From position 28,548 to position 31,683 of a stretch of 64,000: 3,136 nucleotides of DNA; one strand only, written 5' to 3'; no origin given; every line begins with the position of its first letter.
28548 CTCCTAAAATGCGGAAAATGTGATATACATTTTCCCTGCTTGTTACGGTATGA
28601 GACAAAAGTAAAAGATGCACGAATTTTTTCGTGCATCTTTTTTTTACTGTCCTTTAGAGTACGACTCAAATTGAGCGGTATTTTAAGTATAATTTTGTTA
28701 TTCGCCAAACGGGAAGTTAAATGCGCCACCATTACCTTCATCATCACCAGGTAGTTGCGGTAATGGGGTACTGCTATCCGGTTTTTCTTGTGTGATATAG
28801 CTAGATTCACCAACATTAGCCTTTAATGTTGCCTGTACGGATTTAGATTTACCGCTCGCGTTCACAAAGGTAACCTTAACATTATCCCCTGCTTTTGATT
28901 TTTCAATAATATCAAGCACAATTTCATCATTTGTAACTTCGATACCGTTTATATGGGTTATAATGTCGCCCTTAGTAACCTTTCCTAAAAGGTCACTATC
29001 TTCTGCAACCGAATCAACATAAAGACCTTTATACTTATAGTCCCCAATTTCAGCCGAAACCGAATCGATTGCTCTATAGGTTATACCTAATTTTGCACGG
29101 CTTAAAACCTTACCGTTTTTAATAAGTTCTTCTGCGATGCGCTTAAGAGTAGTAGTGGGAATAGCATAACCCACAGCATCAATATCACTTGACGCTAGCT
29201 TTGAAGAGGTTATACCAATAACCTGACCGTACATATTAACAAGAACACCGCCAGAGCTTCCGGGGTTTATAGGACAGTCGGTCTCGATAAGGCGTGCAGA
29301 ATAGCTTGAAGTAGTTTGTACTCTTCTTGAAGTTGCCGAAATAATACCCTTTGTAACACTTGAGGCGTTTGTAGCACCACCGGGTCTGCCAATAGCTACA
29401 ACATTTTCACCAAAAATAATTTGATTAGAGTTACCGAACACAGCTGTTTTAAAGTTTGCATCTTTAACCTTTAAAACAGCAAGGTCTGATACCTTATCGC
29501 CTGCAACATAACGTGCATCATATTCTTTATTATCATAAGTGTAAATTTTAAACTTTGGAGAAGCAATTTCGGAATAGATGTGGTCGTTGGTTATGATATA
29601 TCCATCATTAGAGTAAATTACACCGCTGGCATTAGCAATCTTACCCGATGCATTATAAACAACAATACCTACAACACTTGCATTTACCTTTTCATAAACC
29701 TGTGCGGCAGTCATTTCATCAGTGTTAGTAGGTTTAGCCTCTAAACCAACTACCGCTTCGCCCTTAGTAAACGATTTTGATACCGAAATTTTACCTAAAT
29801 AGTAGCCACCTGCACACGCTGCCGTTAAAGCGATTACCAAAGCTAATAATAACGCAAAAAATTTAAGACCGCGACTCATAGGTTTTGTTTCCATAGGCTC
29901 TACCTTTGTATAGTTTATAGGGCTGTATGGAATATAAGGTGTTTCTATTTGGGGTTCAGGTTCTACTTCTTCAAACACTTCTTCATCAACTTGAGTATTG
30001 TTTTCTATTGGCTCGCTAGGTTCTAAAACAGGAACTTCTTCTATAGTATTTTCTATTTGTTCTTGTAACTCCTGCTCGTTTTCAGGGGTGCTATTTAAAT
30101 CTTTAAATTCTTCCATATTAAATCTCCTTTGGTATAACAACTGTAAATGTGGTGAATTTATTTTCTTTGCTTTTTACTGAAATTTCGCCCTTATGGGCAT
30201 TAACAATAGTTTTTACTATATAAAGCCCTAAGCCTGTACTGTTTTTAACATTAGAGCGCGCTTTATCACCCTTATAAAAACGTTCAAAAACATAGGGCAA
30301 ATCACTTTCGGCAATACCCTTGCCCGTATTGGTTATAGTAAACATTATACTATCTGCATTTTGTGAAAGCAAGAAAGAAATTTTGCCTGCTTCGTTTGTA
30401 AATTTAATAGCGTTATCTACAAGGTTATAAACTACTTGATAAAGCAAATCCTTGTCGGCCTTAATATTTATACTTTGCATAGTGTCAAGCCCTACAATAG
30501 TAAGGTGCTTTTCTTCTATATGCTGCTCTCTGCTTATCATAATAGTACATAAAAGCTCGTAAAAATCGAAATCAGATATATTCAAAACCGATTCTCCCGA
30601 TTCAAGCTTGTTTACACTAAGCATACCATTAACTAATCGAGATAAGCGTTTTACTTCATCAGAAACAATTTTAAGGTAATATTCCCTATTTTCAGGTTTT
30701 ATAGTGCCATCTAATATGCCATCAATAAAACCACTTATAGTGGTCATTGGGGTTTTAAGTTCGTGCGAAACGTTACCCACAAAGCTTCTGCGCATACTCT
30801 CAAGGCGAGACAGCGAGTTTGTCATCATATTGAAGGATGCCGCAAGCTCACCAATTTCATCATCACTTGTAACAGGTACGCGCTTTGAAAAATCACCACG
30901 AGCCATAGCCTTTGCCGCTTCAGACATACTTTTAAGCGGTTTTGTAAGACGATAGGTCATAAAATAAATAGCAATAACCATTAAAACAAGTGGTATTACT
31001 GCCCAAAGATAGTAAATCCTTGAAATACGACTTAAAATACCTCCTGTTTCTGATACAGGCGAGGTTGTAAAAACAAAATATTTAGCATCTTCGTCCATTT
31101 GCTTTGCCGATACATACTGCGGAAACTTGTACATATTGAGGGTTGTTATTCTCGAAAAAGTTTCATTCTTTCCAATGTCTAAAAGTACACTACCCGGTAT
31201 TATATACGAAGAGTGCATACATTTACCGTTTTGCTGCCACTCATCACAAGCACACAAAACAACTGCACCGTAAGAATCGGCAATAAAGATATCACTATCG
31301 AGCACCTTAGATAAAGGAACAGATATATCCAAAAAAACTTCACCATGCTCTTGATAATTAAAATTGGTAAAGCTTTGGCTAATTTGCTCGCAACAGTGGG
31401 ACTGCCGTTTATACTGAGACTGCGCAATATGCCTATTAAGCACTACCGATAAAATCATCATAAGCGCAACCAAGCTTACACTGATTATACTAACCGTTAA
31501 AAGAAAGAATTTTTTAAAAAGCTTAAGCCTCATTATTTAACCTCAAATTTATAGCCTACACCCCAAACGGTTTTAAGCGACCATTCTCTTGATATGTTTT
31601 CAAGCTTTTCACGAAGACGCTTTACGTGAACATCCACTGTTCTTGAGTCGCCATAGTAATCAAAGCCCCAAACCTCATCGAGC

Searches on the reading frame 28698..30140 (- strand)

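Call 8: search_protein_families(library=pfam, proteins=[window:28698-30140:-], max_evalue=0.01)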
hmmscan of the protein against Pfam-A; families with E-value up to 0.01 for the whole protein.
window:28698-30140:- (480 aa): 5 families
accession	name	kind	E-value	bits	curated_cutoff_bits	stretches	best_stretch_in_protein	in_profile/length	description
PF13365.12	Trypsin_2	-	1.1e-28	101.2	27.6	1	171-310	1-144/144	Trypsin-like peptidase domain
PF00089.32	Trypsin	-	2.5e-10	41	20.6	1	169-333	25-217/220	Trypsin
PF13180.12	PDZ_2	-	4.7e-06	27.2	27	1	351-426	3-68/80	PDZ domain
PF17820.7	PDZ_6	-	0.00024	21.2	27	1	385-425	14-52/54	PDZ domain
PF14685.13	PDZ_Tricorn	-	0.0068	16.8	25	0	388-435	40-86/88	Tricorn protease PDZ domain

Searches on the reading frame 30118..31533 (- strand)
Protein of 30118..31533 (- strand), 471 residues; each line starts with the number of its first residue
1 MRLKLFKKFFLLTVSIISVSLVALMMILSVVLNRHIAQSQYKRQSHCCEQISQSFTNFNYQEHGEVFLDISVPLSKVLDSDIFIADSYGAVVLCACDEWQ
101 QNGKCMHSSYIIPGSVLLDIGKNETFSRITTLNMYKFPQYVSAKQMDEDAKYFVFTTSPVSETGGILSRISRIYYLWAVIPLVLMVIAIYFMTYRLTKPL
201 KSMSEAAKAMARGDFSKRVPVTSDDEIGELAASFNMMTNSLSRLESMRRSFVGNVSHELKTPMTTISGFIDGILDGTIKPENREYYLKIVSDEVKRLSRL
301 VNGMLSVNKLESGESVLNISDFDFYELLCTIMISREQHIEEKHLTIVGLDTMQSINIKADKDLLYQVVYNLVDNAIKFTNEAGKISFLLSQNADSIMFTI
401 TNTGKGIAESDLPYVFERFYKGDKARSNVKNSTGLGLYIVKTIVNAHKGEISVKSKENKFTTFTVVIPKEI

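Call 103: search_protein_families(library=pfam, proteins=[window:30118-31533:-], max_evalue=0.00001)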
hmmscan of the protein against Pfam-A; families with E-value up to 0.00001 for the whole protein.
window:30118-31533:- (471 aa): 4 families
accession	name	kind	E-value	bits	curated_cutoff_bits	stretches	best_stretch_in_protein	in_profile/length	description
PF02518.31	HATPase_c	-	5.7e-28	98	26.4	1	360-470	2-110/111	Histidine kinase-, DNA gyrase B-, and HSP90-like ATPase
PF00672.30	HAMP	-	2.4e-18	66.6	25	1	191-242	1-52/53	HAMP domain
PF00512.31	HisKA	-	7.9e-16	58.3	26.9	1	247-313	1-66/66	His Kinase A (phospho-acceptor) domain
PF14501.12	HATPase_c_5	-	4.8e-08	33.3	22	1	364-462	6-97/102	GHKL domain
